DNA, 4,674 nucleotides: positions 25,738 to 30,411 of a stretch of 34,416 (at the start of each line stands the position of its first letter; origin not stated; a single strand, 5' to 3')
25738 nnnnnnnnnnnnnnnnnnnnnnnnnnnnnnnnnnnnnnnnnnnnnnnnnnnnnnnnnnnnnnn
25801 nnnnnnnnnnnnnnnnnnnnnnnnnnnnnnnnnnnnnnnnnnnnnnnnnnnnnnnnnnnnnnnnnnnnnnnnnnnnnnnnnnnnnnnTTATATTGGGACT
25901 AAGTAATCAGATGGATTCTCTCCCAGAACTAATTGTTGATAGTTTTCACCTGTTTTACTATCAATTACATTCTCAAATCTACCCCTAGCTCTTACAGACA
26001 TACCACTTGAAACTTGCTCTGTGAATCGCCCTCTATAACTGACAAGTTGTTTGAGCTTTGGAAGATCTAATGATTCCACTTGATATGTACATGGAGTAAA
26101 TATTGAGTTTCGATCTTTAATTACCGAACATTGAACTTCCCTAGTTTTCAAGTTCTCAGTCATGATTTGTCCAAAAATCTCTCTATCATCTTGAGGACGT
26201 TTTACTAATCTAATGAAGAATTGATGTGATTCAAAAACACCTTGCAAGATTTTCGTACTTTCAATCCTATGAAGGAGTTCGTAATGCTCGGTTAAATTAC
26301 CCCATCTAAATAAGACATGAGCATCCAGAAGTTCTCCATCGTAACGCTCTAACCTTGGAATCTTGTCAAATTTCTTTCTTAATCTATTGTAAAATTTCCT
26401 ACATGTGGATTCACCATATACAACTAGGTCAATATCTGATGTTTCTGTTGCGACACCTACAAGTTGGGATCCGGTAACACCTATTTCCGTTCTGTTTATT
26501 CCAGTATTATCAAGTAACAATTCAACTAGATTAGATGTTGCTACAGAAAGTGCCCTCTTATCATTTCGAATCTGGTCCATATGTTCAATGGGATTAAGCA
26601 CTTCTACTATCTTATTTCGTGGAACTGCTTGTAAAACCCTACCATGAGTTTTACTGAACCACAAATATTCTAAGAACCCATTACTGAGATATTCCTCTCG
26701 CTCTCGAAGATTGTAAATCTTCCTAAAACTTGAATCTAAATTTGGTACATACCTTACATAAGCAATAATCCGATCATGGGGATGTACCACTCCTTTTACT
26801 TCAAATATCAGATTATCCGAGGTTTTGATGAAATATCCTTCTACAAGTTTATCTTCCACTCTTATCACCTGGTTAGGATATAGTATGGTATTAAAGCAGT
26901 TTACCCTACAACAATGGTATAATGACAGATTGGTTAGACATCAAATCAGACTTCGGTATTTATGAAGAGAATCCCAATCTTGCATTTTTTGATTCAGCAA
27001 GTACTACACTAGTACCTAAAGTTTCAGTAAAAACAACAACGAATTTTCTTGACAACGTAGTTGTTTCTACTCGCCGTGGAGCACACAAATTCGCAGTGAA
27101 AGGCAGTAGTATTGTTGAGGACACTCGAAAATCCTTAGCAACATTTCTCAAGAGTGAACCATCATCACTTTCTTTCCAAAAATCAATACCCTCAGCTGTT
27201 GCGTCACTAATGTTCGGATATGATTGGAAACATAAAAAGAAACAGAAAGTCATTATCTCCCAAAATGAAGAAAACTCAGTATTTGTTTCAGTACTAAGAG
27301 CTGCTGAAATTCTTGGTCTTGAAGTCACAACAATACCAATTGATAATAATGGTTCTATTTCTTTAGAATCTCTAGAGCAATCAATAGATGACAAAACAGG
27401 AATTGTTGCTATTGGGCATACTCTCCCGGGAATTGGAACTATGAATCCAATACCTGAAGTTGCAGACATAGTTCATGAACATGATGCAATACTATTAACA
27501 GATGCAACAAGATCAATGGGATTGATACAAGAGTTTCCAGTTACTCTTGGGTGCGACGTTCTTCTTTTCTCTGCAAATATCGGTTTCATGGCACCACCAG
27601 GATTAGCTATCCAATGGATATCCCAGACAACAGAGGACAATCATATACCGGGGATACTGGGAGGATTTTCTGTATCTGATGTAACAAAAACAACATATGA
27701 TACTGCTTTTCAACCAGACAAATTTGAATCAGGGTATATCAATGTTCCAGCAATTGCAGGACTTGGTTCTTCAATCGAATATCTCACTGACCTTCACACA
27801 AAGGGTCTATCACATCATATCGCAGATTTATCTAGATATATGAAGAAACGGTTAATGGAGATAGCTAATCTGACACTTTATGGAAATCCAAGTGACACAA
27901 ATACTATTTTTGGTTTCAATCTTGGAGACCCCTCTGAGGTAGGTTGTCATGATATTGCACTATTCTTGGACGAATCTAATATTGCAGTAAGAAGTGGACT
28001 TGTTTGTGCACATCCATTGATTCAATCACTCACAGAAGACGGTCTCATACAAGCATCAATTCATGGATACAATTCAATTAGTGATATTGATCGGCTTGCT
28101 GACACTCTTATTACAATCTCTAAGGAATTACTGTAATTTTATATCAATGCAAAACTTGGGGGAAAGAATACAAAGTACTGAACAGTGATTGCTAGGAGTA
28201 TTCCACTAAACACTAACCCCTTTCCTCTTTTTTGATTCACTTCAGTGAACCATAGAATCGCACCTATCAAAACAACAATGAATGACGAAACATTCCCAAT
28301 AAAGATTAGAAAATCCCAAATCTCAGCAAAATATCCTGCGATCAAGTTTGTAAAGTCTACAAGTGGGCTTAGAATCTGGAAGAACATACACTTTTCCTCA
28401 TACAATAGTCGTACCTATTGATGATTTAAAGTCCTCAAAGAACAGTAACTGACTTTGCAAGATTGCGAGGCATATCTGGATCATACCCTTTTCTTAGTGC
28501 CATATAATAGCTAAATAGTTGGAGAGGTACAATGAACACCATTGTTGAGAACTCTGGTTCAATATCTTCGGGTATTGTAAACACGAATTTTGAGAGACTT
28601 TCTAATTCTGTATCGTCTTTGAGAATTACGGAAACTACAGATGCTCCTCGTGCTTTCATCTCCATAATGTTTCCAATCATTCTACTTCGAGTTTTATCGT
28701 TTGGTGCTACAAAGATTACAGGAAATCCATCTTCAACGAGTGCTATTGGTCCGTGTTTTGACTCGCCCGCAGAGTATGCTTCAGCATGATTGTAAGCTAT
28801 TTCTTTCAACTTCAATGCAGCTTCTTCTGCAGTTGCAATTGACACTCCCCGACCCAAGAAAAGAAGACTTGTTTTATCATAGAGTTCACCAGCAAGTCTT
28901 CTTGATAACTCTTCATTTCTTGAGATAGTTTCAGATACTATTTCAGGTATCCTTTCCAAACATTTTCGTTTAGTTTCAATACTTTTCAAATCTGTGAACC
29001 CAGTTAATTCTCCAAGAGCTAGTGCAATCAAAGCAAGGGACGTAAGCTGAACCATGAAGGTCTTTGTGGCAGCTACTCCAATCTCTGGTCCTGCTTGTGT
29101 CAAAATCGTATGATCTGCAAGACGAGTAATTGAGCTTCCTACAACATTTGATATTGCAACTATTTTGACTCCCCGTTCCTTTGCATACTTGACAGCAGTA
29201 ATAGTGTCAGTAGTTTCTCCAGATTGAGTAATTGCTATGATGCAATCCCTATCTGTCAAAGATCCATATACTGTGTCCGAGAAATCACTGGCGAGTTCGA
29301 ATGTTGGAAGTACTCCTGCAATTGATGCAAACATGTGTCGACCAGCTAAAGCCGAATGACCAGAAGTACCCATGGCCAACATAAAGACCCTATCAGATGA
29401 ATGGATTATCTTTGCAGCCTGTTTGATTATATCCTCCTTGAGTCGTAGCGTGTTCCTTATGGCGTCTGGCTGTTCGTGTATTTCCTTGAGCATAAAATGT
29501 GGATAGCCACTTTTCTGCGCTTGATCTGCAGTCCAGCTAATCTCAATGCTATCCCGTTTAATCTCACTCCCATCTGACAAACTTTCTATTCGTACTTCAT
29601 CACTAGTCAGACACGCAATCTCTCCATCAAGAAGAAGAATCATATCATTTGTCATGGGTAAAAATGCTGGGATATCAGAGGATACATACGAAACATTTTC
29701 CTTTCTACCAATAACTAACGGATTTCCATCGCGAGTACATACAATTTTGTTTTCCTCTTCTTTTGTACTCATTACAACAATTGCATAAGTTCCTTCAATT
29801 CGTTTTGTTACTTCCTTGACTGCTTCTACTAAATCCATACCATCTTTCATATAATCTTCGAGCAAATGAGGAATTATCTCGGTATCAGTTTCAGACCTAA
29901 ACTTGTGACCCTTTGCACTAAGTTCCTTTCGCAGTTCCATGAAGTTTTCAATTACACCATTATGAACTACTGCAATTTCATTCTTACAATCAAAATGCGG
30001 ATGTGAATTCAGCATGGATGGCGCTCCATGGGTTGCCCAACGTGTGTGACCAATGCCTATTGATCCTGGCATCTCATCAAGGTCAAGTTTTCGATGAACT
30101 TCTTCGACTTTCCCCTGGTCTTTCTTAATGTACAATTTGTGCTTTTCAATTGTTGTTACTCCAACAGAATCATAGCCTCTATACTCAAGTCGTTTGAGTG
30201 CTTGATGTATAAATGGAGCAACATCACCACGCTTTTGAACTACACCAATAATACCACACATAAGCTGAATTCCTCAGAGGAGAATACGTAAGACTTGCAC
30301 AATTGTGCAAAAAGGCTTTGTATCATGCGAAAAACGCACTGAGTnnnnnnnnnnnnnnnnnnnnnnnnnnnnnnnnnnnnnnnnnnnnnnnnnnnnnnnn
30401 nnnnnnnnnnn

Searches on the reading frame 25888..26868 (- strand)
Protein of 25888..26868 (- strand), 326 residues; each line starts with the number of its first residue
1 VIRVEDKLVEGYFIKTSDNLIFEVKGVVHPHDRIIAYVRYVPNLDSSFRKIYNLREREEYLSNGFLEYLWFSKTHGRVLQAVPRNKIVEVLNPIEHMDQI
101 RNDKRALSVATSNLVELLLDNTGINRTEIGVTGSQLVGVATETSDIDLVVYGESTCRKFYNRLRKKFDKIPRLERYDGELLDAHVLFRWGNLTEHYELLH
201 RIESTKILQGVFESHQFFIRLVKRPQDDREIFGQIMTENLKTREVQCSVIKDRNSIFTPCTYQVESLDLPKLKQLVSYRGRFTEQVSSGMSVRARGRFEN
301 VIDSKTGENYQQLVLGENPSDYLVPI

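Call 8: search_protein_families(library=pfam, proteins=[window:25888-26868:-])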
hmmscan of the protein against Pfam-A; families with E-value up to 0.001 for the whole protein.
window:25888-26868:- (326 aa): 1 family
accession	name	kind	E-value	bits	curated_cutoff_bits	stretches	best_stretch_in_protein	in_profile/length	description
PF01909.29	NTP_transf_2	-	2.6e-06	28.2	21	1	123-178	13-66/93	Nucleotidyltransferase domain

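Call 9: search_protein_families(library=ncbifam, proteins=[window:25888-26868:-])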
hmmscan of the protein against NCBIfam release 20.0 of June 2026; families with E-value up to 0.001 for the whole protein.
window:25888-26868:- (326 aa): 1 family
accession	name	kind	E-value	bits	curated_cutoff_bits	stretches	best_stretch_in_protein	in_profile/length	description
TIGR03135.1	malonate_mdcG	equivalog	1.5e-05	24.9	99.7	1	74-189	63-181/205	malonate decarboxylase holo-[acyl-carrier-protein] synthase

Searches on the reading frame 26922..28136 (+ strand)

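Call 8: search_protein_families(library=pfam, proteins=[window:26922-28136:+])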
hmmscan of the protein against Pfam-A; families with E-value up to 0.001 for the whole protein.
window:26922-28136:+ (404 aa): 4 families
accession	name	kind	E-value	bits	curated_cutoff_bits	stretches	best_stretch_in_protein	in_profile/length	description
PF00266.25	Aminotran_5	-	2.6e-69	234.4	21.5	1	22-392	2-371/371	Aminotransferase class-V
PF01041.23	DegT_DnrJ_EryC1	-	1.1e-05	25.3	19.8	1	106-201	63-152/360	DegT/DnrJ/EryC1/StrS aminotransferase family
PF01212.27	Beta_elim_lyase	-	1.6e-05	24.8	27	1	106-199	70-173/288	Beta-eliminating lyase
PF00282.25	Pyridoxal_deC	-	0.00058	19.1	27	0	120-196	154-236/375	Pyridoxal-dependent decarboxylase conserved domain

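Call 9: search_protein_families(library=ncbifam, proteins=[window:26922-28136:+])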
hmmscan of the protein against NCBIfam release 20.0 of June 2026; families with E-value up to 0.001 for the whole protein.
window:26922-28136:+ (404 aa): 24 families
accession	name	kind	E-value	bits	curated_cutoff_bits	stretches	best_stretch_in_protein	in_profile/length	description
TIGR01979.1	sufS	subfamily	4.4e-64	216.8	475.1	1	6-401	2-400/403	SufS family cysteine desulfurase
NF006791.0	PRK09295.1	equivalog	1.4e-51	175.8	661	1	8-401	9-403/406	cysteine desulfurase SufS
TIGR01977.1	am_tr_V_EF2568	hypoth_equivalog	1.5e-49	169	377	1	22-397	2-374/376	cysteine desulfurase family protein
NF041166.1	f2_encap_cargo1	exception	2.6e-48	165.6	800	1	4-397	227-621/623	family 2A encapsulin nanocompartment cargo protein cysteine desulfurase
NF008126.0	PRK10874.1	equivalog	3.2e-38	131.9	607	1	19-396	19-392/401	cysteine desulfurase CsdA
TIGR03392.1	FeS_syn_CsdA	equivalog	3.5e-38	131.8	493.6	1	19-396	16-389/398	cysteine desulfurase CsdA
TIGR01976.1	am_tr_V_VC1184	hypoth_equivalog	8.1e-32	111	352.35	1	19-395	18-400/401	cysteine desulfurase-like protein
TIGR03402.1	FeS_nifS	equivalog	1.9e-27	96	530.75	1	22-364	2-323/379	cysteine desulfurase NifS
NF040779.1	Sec_lyase_SclA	exception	8.5e-25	87.4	525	1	32-380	13-357/378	selenocysteine lyase SclA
NF010611.0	PRK14012.1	equivalog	4.1e-22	78.7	548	1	22-363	8-331/406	IscS subfamily cysteine desulfurase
TIGR03235.1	DNA_S_dndA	equivalog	1.4e-21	77.2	480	1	24-325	3-290/353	cysteine desulfurase DndA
TIGR02006.1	IscS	equivalog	2.9e-21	76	643.2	1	22-238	6-221/402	IscS subfamily cysteine desulfurase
NF002806.0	PRK02948.1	subfamily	1.1e-20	74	304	1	22-311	3-273/381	IscS subfamily cysteine desulfurase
TIGR03403.1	nifS_epsilon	equivalog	1.9e-19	69.8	587.7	1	102-364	85-326/382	NifS family cysteine desulfurase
NF046070.1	PyrdoxPyrvTramin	equivalog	2.1e-10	40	600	1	134-236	104-208/369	pyridoxamine--pyruvate transaminase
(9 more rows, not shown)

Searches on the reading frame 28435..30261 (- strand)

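Call 8: search_protein_families(library=pfam, proteins=[window:28435-30261:-])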
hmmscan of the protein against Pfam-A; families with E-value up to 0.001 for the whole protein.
window:28435-30261:- (608 aa): 5 families
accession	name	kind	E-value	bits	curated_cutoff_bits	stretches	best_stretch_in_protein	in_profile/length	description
PF01380.27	SIS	-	1e-56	190.8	25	2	286-414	2-130/131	SIS domain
PF13522.11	GATase_6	-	1.4e-21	77.3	27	1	66-196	10-130/130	Glutamine amidotransferase domain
PF13537.11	GATase_7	-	2.3e-20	73.3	25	1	87-201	14-122/123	Glutamine amidotransferase domain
PF13580.11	SIS_2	-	3.7e-08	33.9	27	1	329-371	93-137/138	SIS domain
PF10432.14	bact-PGI_C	-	0.00013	22.4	24.5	0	451-560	3-120/151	Bacterial phospho-glucose isomerase C-terminal SIS domain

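Call 9: search_protein_families(library=ncbifam, proteins=[window:28435-30261:-])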
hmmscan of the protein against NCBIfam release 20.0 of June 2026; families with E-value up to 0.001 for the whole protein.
window:28435-30261:- (608 aa): 35 families (the best 25 are shown)
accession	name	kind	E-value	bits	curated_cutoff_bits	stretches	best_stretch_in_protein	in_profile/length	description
NF001484.0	PRK00331.1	subfamily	1.4e-216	720.5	381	1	1-607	1-600/601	isomerizing glutamine--fructose-6-phosphate transaminase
TIGR01135.1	glmS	equivalog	8.7e-211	701.6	418.05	1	2-607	1-606/607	glutamine--fructose-6-phosphate transaminase (isomerizing)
NF046059.1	NagB_SO3506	equivalog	1.9e-40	139.2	430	1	257-603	4-325/330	glucosamine-6-phosphate deaminase NagB-II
TIGR01134.1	purF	equivalog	3.3e-38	132.2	350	1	2-222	1-221/432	amidophosphoribosyltransferase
NF041128.1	glucosaP_deam_GlmD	equivalog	4.2e-24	85.4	580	1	257-605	3-321/323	glucosamine-6-phosphate deaminase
TIGR01536.1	asn_synth_AEB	equivalog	2.2e-18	66.6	267.1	1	2-215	1-180/517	asparagine synthase (glutamine-hydrolyzing)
NF008481.0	PRK11382.1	equivalog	3.5e-18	65.9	430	1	286-600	41-333/340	fructoselysine 6-phosphate deglycase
TIGR03104.1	trio_amidotrans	equivalog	6e-15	54.5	570.1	1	66-201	41-166/589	N-acetylglutaminylglutamine amidotransferase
NF040776.2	AlsR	equivalog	1e-13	50.9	400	1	274-410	114-250/279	transcriptional repressor AlsR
NF041755.1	RuMP_HxlAB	equivalog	3.2e-13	49.4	500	1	273-388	230-339/391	bifunctional 3-hexulose-6-phosphate synthase/6-phospho-3-hexuloisomerase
NF003915.0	PRK05441.1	subfamily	3.2e-13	49.4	168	1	334-454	128-254/300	N-acetylmuramic acid 6-phosphate etherase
NF006949.0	PRK09431.1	equivalog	6e-13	48.2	499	1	86-225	60-188/554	asparagine synthase B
TIGR03127.2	RuMP_HxlB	equivalog_domain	7e-13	48.8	160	1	273-393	14-128/178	6-phospho-3-hexuloisomerase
NF008458.0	PRK11337.1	equivalog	4.3e-12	45.6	378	1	275-395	127-248/293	MurR/RpiR family transcriptional regulator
TIGR00274.1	TIGR00274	equivalog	3e-11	42.9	302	1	334-412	123-203/291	N-acetylmuramic acid 6-phosphate etherase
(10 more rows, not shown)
